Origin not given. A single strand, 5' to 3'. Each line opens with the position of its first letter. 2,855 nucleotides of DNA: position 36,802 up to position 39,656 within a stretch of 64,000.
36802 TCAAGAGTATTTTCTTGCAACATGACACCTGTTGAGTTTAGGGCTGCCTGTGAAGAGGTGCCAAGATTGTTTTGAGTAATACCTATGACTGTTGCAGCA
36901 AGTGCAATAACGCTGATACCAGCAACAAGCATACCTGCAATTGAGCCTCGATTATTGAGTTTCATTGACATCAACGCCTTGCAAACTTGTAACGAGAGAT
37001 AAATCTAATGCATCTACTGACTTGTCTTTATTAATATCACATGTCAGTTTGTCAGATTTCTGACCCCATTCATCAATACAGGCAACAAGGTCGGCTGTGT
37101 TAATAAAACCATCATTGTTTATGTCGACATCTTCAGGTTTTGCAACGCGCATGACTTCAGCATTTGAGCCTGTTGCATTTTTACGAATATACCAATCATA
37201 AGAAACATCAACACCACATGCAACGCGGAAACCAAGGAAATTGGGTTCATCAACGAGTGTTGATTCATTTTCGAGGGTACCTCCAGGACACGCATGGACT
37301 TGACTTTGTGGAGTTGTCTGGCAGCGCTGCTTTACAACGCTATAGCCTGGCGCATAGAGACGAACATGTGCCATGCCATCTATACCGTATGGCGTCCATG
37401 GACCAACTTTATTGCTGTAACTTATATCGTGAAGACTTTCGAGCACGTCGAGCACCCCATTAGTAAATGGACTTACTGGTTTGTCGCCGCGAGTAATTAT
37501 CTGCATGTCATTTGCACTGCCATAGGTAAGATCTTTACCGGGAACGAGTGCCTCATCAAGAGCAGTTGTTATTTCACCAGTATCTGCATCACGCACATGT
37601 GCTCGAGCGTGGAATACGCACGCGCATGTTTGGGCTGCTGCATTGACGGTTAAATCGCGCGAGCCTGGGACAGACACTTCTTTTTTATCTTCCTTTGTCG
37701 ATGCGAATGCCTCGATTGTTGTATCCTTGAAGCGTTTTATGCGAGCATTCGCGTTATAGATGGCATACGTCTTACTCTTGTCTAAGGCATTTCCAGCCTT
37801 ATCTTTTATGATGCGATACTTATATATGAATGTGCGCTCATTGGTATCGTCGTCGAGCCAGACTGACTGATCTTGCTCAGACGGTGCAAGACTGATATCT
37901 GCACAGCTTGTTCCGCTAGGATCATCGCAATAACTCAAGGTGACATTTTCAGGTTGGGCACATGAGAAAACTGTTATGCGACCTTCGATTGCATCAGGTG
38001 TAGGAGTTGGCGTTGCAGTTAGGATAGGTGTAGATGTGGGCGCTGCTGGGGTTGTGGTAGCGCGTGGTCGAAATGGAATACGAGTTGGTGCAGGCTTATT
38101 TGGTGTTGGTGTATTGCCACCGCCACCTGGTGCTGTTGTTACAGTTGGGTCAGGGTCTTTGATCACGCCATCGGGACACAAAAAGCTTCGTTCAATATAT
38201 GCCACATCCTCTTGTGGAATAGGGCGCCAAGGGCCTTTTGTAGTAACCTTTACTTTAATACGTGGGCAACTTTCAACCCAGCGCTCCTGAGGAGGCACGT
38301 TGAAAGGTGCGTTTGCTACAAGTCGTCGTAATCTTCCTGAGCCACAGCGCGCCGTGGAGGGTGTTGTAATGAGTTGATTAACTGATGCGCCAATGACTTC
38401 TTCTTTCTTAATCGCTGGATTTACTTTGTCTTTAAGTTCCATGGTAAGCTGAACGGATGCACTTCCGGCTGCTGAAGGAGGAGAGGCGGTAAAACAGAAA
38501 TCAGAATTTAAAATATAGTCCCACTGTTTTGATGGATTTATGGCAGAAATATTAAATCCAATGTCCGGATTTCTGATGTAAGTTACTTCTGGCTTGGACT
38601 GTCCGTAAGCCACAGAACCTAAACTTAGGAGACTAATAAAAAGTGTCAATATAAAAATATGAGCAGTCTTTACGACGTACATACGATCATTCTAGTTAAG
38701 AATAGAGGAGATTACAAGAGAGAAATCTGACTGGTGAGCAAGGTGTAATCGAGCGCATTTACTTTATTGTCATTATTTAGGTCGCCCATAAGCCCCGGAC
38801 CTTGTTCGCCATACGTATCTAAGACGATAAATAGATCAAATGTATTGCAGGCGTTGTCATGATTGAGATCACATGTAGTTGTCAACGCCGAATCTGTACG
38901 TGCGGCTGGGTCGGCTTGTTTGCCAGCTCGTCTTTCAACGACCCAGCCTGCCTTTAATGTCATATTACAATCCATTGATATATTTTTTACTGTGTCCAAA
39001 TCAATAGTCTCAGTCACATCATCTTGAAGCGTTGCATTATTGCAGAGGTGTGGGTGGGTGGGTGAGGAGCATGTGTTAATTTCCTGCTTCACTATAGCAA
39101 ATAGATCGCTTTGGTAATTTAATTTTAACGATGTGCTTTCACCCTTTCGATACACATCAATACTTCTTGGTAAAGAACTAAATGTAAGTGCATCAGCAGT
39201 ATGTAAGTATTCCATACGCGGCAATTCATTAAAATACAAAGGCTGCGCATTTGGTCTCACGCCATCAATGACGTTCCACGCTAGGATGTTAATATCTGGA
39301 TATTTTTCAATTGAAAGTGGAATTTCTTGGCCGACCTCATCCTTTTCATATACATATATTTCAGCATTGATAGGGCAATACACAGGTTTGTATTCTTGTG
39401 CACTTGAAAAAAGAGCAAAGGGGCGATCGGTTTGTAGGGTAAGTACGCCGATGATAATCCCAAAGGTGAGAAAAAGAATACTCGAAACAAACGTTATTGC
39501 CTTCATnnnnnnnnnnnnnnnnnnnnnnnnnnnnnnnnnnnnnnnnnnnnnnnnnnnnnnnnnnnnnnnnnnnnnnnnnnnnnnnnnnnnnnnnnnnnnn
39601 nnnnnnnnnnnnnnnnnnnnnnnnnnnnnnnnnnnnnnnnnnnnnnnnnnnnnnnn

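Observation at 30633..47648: Cellulosome-like cohesin-dockerin surface system whose cargo is adhesins and unknown modules, not recognisable enzymes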

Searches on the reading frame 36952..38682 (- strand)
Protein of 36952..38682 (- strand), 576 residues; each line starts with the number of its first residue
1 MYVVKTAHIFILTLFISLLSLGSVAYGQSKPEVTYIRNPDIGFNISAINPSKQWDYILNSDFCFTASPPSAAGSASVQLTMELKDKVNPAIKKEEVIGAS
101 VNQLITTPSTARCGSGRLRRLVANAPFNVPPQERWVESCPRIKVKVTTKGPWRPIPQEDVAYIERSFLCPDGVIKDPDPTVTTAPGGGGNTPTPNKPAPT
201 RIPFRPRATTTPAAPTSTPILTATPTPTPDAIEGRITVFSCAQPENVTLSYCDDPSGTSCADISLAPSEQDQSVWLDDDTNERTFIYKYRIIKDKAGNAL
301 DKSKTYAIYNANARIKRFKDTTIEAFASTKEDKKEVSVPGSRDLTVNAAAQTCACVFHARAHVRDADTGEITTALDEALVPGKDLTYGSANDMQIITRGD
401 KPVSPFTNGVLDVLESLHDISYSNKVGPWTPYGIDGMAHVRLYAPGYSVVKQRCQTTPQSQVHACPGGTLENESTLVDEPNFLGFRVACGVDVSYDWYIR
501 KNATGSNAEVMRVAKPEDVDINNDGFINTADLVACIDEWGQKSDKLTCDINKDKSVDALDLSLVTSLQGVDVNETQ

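Call 5: search_protein_families(library=pfam, proteins=[window:36952-38682:-], max_evalue=1)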
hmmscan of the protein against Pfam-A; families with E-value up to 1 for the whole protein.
window:36952-38682:- (576 aa): 2 families
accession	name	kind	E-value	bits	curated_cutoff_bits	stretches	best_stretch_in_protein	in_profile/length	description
PF00404.24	Dockerin_1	-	5e-07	30.2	22.9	1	520-565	3-53/57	Dockerin type I domain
PF00036.39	EF-hand_1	-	0.69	10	25.4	1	518-536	8-26/29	EF hand domain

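Call 29: find_homologous_proteins(query=window:36952-38682:-, max_evalue=0.001)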
Query window:36952-38682:- (576 aa): 9 proteins with E <= 0.001 among 8000 candidates.
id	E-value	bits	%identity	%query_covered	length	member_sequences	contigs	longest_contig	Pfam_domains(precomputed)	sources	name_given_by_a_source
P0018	0.0e+0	1319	100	100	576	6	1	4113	PF00404.25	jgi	jgi:hypothetical protein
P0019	0.0e+0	1050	80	100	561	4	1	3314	PF00404.25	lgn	-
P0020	0.0e+0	1035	76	100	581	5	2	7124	PF00404.25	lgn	-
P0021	3.2e-291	985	73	100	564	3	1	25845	PF00404.25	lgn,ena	-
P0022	3.9e-289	978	74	100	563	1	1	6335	PF00404.25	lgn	-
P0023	6.3e-244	829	64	100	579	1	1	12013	PF00404.25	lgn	-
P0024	2.7e-99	351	40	83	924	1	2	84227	PF00404.25,PF00544.26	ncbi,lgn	-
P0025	2.0e-92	329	36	93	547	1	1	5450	-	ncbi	-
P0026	1.7e-80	289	32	86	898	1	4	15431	PF00404.25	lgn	-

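Call 31: search_protein_families(library=pfam, proteins=[P0024, P0025, P0026, P0021, P0023], max_evalue=0.1)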
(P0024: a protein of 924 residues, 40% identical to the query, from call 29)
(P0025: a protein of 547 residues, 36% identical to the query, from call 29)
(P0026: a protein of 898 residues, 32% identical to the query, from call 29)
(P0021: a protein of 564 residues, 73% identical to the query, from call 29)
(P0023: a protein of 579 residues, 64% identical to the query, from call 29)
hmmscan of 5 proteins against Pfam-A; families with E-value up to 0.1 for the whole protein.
P0024 (924 aa): 2 families
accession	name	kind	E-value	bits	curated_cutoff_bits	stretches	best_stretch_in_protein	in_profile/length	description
PF00544.25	Pectate_lyase_4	-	2.2e-30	106.3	24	1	603-777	29-211/211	Pectate lyase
PF00404.24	Dockerin_1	-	1e-06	29.2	22.9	1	868-918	2-54/57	Dockerin type I domain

P0025 (547 aa): 1 family
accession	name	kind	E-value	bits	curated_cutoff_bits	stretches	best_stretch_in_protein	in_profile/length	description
PF00404.24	Dockerin_1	-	2.7e-05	24.7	22.9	1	496-542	3-56/57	Dockerin type I domain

P0026 (898 aa): 1 family
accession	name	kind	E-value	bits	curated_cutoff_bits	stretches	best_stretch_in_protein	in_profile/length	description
PF00404.24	Dockerin_1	-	5.4e-07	30.1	22.9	1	841-887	3-54/57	Dockerin type I domain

P0021 (564 aa): 1 family
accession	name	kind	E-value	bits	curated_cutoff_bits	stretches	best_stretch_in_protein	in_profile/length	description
PF00404.24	Dockerin_1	-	6.7e-06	26.6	22.9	1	508-553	3-53/57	Dockerin type I domain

P0023 (579 aa): 1 family
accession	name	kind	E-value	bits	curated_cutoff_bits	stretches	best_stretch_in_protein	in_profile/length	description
PF00404.24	Dockerin_1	-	2.2e-06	28.2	22.9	1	523-568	3-53/57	Dockerin type I domain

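Call 32: find_encoding_contigs(protein=P0024, flank=10000, max_places=2)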
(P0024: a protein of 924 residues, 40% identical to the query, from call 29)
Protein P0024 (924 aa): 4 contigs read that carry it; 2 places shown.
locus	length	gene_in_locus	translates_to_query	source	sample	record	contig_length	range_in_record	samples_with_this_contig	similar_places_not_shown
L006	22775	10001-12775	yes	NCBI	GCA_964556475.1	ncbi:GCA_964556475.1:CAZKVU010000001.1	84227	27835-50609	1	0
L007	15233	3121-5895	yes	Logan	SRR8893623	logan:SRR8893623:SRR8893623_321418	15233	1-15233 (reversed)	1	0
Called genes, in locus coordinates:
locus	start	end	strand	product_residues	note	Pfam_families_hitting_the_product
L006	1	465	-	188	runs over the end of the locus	-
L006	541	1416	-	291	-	-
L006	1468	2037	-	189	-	-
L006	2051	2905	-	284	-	-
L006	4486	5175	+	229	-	PF00404:Dockerin_1 (faint)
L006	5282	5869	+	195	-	PF00963:Cohesin (weak)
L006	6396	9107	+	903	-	PF00092:VWA, PF13519:VWA_2, PF00404:Dockerin_1 (faint)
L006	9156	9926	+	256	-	PF00404:Dockerin_1 (weak)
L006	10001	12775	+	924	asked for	PF00544:Pectate_lyase_4, PF00404:Dockerin_1 (weak)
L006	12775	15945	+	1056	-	PF00404:Dockerin_1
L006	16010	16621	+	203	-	PF00963:Cohesin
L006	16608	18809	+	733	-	-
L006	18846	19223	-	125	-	-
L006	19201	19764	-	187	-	PF01195:Pept_tRNA_hydro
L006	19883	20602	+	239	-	PF14402:7TM_transglut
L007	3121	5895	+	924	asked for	PF00544:Pectate_lyase_4, PF00404:Dockerin_1 (weak)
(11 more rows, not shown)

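Call 44: predict_structure(alignment_id=A3)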
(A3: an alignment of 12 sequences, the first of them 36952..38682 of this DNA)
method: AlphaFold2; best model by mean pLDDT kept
length: 576 residues; sequences in the alignment: 12
mean_pLDDT: 69.4   pTM: 0.35
mean pLDDT of the five models: 69.4, 66.9, 64.4, 64.0, 60.7
residues with pLDDT >= 90: 39; 70-90: 318; 50-70: 95; < 50: 124
segments of 3 or more residues with pLDDT < 50: 1-10, 14-30, 172-226, 330-332, 349-354, 418-435, 504-513, 574-576
pLDDT, mean of each block of 10 residues (from residue 1): 45 45 31 80 86 81 80 84 84 88 78 70 87 84 89 79 83 41 27 29 27 28 48 81 83 82 89 80 74 89 85 71 68 73 70 62 83 81 81 62 82 59 32 53 85 79 67 73 68 85 50 62 80 79 82 71 69 53
secondary structure, 60 per line:
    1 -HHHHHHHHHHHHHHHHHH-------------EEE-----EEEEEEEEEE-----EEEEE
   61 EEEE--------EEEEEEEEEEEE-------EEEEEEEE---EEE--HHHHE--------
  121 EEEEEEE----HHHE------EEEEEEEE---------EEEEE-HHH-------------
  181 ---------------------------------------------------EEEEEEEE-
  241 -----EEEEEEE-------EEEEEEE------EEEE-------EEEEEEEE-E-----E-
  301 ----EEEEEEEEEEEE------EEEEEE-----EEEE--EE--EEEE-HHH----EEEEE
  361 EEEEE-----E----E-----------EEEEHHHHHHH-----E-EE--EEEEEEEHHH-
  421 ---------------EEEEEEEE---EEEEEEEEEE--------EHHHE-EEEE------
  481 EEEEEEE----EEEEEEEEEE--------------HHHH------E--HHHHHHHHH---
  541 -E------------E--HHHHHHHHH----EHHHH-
elements in order: H2-19 E33-35 E41-50 E56-64 E73-84 E92-99 E103-105 H108-111 E121-127 E142-149 E159-163 E232-239 E246-252 E260-266 E273-276 E284-291 E305-316 E323-328 E334-337 E344-347 E356-365 E388-391 H392-398 E410-416 E436-443 E447-456 E471-474 E481-487 E492-501 H516-519 H529-537 H558-566 H572-575

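Call 48: fold_search(model_id=the predicted structure, library=pdb)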
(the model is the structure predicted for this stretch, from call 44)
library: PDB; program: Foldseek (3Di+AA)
matches with E <= 10: 1800; with E <= 0.001: 4
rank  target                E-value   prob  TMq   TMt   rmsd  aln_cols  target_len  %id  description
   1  7ad7_B                2.6e-04  0.51  0.13  0.12  27.5       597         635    8  Crystal structure of human complement C5 in complex with the K8 bovine knob domain peptide. (released 2021-03-10)
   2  9kuv_A                3.8e-04  0.41  0.12  0.12  22.9       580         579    6  Mechanistic insights into the versatile stoichiometry and biased signaling of the apelin receptor-arrestin complex (released 2025-09-17)
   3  1zlg                  6.3e-04  0.57  0.12  0.11  26.4       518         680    7  Solution structure of the extracellular matrix protein anosmin-1 (released 2006-05-09)
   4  6rqj_B                8.3e-04  0.33  0.12  0.11  27.6       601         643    9  Structure of human complement C5 complexed with tick inhibitors OmCI, RaCI1 and CirpT1 (released 2020-01-08)
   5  4o02_A                1.0e-03  0.23  0.12  0.09  32.0       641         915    7  AlphaVBeta3 integrin in complex with monoclonal antibody FAB fragment. (released 2014-04-02)
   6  2x9y                  1.2e-03  0.25  0.11  0.12  24.9       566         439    9  STRUCTURE OF THE PILUS BACKBONE (RRGB) FROM STREPTOCOCCUS PNEUMONIAE (released 2010-06-30)
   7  7q62_B                1.4e-03  0.28  0.13  0.10  26.9       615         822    6  Structure of TEV cleaved A2ML1 dimer (A2ML1-TT dimer) (released 2022-04-20)
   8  4g1e_A                1.4e-03  0.30  0.12  0.08  32.2       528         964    8  Crystal structure of integrin alpha V beta 3 with coil-coiled tag. (released 2012-12-12)
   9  7q61_A                1.4e-03  0.28  0.13  0.07  25.1       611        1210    8  Structure of TEV conjugated A2ML1 (A2ML1-TC) (released 2022-04-20)
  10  9kux_A                1.8e-03  0.30  0.12  0.12  22.5       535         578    7  Cryo-EM structure of dimeric APJR and one Beta-arrestin complex with small molecules (released 2025-09-17)
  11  9b4h_A                2.1e-03  0.15  0.11  0.05  28.6       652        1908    8  Chlamydomonas reinhardtii mastigoneme filament (released 2024-04-10)
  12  7w7i_B                3.0e-03  0.51  0.14  0.20  16.3       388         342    8  Crystal Structure of shaft pilin PitB from pilus islet-2 of Streptococcus oralis (released 2022-06-01)
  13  6vup                  3.5e-03  0.51  0.11  0.22  20.4       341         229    9  Reverse Transcriptase Diabody with R83T/E85C Mutations (released 2021-02-17)
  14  6avq_A                4.1e-03  0.15  0.12  0.08  29.7       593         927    7  The Therapeutic Antibody LM609 Selectively Inhibits Ligand Binding to Human alpha-V beta-3 Integrin via Steric Hindran (released 2017-11-01)
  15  3f85                  4.6e-03  0.25  0.14  0.17  32.0       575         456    8  Structure of fusion complex of homo trimeric major pilin subunits CfaB of CFA/I fimbirae from ETEC E. coli (released 2009-08-11)
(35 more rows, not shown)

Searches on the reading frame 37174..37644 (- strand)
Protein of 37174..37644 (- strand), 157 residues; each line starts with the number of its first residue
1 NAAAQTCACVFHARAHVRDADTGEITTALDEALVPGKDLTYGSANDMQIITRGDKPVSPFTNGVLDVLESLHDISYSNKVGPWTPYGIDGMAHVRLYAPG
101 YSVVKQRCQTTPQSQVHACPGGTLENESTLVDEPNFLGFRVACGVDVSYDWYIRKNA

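Call 74: search_protein_representatives(alignment_id=A7)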
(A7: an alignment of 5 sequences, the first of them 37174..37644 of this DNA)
Query: 5 sequences, 168 profile positions. Proteins with E-value up to 0.001 (for the whole library): 89; up to 1e-10: 43; up to 1e-30: 6. The best 89 are listed.
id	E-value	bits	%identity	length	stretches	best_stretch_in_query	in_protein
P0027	4.6e-56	205.9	-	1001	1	2-168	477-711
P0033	3.0e-55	203.3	-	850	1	2-168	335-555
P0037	4.1e-51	189.8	-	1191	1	4-167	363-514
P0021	3.8e-40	154.1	-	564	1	5-167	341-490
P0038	3.1e-39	151.2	-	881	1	4-168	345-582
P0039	6.7e-35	137.1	-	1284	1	5-167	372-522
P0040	5.7e-30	121.1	-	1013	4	5-164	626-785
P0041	3.4e-29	118.5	-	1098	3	4-168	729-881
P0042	4.3e-24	101.9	-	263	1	4-167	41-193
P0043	1.2e-23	100.5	-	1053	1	4-164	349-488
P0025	2.5e-22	96.2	-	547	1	5-167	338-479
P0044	3.8e-22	95.6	-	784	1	6-167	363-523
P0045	8.1e-22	94.5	-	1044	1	6-166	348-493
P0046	4.4e-21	92.1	-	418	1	5-117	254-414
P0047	1.7e-18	83.8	-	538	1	5-165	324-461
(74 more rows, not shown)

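Call 76: search_protein_families(library=pfam, alignment_id=A8, max_evalue=0.001)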
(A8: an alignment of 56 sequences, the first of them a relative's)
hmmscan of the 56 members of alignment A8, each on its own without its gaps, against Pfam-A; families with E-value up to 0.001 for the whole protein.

A. member 1, P0037 (1191 aa): 1 family
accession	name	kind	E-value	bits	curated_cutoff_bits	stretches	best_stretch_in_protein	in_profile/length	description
PF00404.24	Dockerin_1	-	2e-07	31.5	22.9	1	1140-1185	3-54/57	Dockerin type I domain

B. families by the number of members that match (of 56 scanned): 10 families
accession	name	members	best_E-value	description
PF00404.24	Dockerin_1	43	5.1e-11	Dockerin type I domain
PF13519.12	VWA_2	16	6.6e-17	von Willebrand factor type A domain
PF00092.34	VWA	13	3.7e-17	von Willebrand factor type A domain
PF00544.25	Pectate_lyase_4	3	1.4e-29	Pectate lyase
PF04389.22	Peptidase_M28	1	1.3e-35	Peptidase family M28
PF01546.33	Peptidase_M20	1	5.2e-07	Peptidase family M20/M25/M40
PF13841.11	Defensin_beta_2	1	0.00015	Beta defensin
PF21595.3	CCL2-like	1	0.00063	CCL2 lectin-like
PF04811.21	Sec23_trunk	1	0.00071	Sec23/Sec24 trunk domain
PF09471.16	Peptidase_M64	1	0.00073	IgA Peptidase M64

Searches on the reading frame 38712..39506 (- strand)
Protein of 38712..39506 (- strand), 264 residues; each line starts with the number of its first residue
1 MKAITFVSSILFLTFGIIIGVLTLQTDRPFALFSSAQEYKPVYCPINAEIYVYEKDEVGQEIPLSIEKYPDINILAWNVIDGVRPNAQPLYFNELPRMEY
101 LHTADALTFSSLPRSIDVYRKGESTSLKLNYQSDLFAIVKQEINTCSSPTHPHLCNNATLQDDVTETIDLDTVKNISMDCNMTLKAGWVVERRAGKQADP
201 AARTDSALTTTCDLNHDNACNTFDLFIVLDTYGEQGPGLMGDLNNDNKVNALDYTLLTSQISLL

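Call 5: search_protein_families(library=pfam, proteins=[window:38712-39506:-], max_evalue=1)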
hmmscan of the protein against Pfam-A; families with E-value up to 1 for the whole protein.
window:38712-39506:- (264 aa): 1 family
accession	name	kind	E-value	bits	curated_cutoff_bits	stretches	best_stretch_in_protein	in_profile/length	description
PF00404.24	Dockerin_1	-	1.5e-06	28.7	22.9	1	241-261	2-22/57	Dockerin type I domain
